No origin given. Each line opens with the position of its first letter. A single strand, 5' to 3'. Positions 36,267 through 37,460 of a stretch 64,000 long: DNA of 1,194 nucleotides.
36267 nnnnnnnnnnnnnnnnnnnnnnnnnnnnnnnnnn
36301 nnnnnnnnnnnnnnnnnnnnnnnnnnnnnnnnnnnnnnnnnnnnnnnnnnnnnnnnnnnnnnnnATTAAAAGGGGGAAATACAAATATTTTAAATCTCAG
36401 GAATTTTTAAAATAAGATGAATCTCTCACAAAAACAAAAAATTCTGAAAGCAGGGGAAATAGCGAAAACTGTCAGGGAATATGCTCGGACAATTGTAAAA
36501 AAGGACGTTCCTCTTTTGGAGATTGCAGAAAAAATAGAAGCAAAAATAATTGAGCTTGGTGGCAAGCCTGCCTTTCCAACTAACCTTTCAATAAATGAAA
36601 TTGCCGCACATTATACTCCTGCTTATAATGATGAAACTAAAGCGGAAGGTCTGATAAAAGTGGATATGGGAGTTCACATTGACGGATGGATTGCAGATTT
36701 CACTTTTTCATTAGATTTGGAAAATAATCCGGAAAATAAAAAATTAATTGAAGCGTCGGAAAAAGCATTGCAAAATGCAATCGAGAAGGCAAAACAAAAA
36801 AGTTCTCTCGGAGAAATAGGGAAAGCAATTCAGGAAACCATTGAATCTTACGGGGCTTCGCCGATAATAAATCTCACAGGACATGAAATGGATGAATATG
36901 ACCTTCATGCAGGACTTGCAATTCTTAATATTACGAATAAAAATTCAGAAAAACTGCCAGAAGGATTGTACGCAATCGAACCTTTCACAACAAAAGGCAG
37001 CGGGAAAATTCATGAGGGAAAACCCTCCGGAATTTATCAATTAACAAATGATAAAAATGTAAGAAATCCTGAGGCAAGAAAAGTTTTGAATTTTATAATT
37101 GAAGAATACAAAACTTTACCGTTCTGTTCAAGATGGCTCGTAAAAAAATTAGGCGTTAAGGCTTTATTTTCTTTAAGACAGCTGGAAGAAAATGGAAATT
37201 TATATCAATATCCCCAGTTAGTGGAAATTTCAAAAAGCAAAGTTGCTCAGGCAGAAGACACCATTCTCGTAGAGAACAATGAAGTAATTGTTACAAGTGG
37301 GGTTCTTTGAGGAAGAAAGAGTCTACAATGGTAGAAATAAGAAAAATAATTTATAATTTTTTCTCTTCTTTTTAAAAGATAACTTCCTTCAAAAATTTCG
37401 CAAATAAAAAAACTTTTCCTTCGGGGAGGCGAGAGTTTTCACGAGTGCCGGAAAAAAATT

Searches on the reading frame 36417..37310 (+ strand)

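Call 53: search_protein_families(library=pfam, proteins=[window:36417-37310:+], max_evalue=0.0001)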
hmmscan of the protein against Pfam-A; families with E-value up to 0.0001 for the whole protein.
window:36417-37310:+ (297 aa): 1 family
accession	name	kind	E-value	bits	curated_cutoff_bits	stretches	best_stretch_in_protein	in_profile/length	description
PF00557.29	Peptidase_M24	-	1.1e-27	97.6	23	1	8-207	2-190/208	Metallopeptidase family M24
